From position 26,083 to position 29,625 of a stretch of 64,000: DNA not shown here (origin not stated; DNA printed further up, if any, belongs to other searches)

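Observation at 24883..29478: TagF, normally a soluble cytoplasmic T6SS repressor, is fused to a TM helix and a ~1150-aa extracytoplasmic module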

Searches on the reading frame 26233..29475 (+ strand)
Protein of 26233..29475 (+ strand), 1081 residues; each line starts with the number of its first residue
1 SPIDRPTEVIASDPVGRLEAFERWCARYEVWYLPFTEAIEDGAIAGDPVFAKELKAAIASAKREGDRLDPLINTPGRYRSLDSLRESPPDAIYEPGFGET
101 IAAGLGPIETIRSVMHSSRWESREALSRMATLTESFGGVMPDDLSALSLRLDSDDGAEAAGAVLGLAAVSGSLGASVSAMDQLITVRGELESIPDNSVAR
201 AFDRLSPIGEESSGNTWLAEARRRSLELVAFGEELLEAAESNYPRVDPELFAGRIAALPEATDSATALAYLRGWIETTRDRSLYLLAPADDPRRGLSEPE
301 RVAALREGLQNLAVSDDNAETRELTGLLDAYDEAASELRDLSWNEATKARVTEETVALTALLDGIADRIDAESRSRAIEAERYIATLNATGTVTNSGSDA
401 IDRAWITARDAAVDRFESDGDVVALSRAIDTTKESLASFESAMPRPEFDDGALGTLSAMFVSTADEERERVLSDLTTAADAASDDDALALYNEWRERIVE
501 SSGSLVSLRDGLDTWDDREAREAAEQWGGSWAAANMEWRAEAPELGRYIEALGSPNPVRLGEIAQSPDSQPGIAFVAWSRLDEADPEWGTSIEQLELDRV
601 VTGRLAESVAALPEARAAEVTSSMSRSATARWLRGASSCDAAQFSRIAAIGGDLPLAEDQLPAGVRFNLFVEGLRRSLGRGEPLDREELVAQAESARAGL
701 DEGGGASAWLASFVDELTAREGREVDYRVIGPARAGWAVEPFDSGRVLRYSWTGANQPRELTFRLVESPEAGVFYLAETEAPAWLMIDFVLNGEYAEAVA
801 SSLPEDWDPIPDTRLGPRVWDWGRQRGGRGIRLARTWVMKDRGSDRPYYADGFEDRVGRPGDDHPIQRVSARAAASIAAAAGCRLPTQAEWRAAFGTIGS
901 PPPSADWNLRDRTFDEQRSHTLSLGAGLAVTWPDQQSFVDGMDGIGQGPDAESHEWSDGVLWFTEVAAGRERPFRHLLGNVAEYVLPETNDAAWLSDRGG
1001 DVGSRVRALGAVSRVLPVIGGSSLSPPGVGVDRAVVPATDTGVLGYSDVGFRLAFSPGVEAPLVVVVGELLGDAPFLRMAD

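Call 31: find_homologous_proteins(query=window:26233-29475:+, max_evalue=0.001)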
Query window:26233-29475:+ (1081 aa): 4 proteins with E <= 0.001 among 8000 candidates.
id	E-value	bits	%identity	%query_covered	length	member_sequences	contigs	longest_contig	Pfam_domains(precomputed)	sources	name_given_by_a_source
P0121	0.0e+0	2199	93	100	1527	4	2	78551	PF03781.23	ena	-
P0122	0.0e+0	1207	55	99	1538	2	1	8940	-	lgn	-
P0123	1.1e-274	932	47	99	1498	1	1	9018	-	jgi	jgi:hypothetical protein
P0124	3.3e-148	514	34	98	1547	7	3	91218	-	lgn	-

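Call 33: find_encoding_contigs(protein=P0124, flank=10000, max_places=2)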
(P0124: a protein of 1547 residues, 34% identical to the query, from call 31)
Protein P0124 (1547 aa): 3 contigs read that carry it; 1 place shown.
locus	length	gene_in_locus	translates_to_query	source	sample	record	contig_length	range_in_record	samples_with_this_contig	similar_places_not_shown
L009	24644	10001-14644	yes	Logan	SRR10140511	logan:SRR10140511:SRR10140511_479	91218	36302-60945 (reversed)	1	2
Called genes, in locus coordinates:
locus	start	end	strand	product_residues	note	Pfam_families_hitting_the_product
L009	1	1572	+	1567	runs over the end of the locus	-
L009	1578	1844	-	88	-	-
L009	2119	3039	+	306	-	-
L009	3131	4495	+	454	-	PF05936:T6SS_VasE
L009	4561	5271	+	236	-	PF09850:DotU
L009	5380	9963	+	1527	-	PF14331:IcmF-related_N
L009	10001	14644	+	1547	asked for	-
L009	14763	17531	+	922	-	PF03865:ShlB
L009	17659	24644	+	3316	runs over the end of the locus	PF05860:TPS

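Call 34: find_encoding_contigs(protein=P0121, flank=10000, max_places=2)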
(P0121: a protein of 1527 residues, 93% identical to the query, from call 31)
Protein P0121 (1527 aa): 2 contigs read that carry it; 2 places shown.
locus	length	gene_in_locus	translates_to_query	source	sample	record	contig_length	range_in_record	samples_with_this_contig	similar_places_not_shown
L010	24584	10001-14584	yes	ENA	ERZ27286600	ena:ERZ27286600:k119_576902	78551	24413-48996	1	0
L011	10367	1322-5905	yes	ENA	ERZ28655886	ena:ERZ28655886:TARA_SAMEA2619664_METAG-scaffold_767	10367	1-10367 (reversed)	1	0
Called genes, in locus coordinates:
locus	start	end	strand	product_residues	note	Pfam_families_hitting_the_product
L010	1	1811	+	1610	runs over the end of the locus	-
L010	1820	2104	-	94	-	-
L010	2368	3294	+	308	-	-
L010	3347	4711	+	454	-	PF05936:T6SS_VasE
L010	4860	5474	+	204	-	PF09850:DotU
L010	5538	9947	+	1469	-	PF14331:IcmF-related_N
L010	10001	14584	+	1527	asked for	PF03781:FGE-sulfatase (weak)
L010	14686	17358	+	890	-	PF03865:ShlB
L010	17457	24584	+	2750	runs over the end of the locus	PF05860:TPS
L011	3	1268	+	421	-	?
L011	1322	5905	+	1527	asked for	PF03781:FGE-sulfatase (weak)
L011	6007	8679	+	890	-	PF03865:ShlB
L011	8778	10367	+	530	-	?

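Call 55: predict_structure(alignment_id=A4)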
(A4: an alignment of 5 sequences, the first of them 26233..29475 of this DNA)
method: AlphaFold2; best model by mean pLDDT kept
length: 1081 residues; sequences in the alignment: 5
mean_pLDDT: 61.7   pTM: 0.36
mean pLDDT of the five models: 61.7, 60.2, 58.2, 57.5, 56.2
residues with pLDDT >= 90: 85; 70-90: 458; 50-70: 110; < 50: 428
segments of 3 or more residues with pLDDT < 50: 1-18, 69-96, 258-267, 273-283, 727-744, 746-796, 802-1081
pLDDT, mean of each block of 10 residues (from residue 1): 28 43 63 76 66 82 62 37 39 47 69 79 89 84 88 83 87 90 87 66 72 80 87 71 50 49 47 45 59 78 82 65 87 84 75 86 86 76 81 79 88 79 79 86 87 86 89 77 76 90 89 79 83 77 87 90 90 91 91 92 90 88 91 88 82 86 82 76 78 81 65 72 48 39 45 40 39 32 40 47 40 28 28 27 29 31 33 42 37 35 28 30 24 27 28 28 26 25 28 33 40 33 27 35 28 25 27 31 29
secondary structure, 60 per line:
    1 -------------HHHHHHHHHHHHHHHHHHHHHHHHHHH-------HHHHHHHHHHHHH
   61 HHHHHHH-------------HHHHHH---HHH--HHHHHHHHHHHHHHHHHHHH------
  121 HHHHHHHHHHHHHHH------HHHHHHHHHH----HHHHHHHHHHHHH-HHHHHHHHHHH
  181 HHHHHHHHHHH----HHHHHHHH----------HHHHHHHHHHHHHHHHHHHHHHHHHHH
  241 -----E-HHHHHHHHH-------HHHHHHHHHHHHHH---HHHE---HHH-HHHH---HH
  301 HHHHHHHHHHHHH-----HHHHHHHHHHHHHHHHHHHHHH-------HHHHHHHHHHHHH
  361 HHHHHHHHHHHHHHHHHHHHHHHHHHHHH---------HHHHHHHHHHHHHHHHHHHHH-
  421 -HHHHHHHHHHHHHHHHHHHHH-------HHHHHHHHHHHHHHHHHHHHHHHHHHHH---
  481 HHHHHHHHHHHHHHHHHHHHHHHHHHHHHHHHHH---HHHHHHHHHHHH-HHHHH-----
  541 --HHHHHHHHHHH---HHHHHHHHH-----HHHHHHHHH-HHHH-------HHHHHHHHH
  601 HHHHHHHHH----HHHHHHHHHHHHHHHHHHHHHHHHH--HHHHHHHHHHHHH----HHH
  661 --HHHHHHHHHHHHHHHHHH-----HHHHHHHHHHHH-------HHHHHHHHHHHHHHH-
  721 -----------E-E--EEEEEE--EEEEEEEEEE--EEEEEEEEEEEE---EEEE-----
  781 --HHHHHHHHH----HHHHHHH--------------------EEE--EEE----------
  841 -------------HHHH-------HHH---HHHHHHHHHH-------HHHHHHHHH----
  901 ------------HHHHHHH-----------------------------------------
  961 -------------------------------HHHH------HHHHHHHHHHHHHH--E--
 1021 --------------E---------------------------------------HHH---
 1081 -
elements in order (helices of 4 or more, strands of 3 or more residues): H14-40 H48-67 H81-86 H95-114 H121-135 H142-151 H156-168 H170-191 H196-203 H214-240 H248-256 H264-277 H292-295 H299-313 H319-340 H348-389 H399-419 H422-442 H450-477 H481-514 H518-529 H531-535 H543-553 H557-565 H571-579 H581-584 H592-609 H614-638 H641-653 H663-680 H686-697 H705-719 E737-742 E745-754 E757-768 E772-775 H783-791 H796-802 E823-825 E828-830 H854-857 H871-880 H888-896 H913-919 H992-995 H1002-1015

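Call 59: fold_search(model_id=the predicted structure, library=pdb)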
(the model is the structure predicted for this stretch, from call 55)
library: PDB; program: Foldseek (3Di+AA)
matches with E <= 10: 86; with E <= 0.001: 0
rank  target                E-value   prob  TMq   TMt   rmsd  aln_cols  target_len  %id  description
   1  4xdn_A                1.6e-01  0.18  0.08  0.14  38.0       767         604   10  Crystal structure of Scc4 in complex with Scc2n (released 2015-06-17)
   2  9drl_A                1.7e-01  0.33  0.09  0.17  28.0       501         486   16  Cryo-EM structure of the T33-549 tetrahedral cage (released 2025-08-06)
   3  9exz_C                4.8e-01  0.06  0.06  0.09  38.2       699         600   18  Efficient and scalable protein design using a relaxed sequence space (released 2024-10-16)
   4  6igx_B                5.3e-01  0.08  0.09  0.11  35.5       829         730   13  Crystal structure of human CAP-G in complex with CAP-H (released 2019-03-13)
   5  9exz_B                6.5e-01  0.06  0.06  0.10  42.7       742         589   15  Efficient and scalable protein design using a relaxed sequence space (released 2024-10-16)
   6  9exz_A                7.7e-01  0.06  0.07  0.11  41.6       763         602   14  Efficient and scalable protein design using a relaxed sequence space (released 2024-10-16)
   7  2gw1_A                1.7e+00  0.07  0.07  0.14  47.2       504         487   11  Crystal Structure of the Yeast Tom70 (released 2006-06-27)
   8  4g1t_A                1.7e+00  0.08  0.08  0.16  34.2       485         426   10  Crystal structure of interferon-stimulated gene 54 (released 2012-08-15)
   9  2j9q_A                1.8e+00  0.08  0.06  0.16  22.6       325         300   15  A novel conformation for the TPR domain of pex5p (released 2007-04-17)
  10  1sp9_B                2.1e+00  0.13  0.04  0.09  15.6       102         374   15  4-Hydroxyphenylpyruvate Dioxygenase (released 2004-09-21)
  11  2dgj_B                2.2e+00  0.13  0.07  0.23  17.6       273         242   12  Crystal structure of EbhA (756-1003 domain) from Staphylococcus aureus (released 2007-03-20)
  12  8fbj                  2.8e+00  0.05  0.06  0.15  34.5       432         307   14  Improving the secretion of designed protein assemblies through negative design of cryptic transmembrane domains (released 2023-03-22)
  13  9dtr_T                2.8e+00  0.04  0.09  0.12  30.7       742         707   10  Structure of the yeast post-catalytic P complex spliceosome at 2.3 Angstrom resolution (released 2024-12-25)
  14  4igg_B                2.8e+00  0.04  0.08  0.11  48.5       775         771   10  Full-length human alpha-catenin crystal structure (released 2012-12-26)
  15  8v3b_a                2.9e+00  0.08  0.09  0.18  29.9       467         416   12  Computational Designed Nanocage O43_129_+4 (released 2024-03-13)
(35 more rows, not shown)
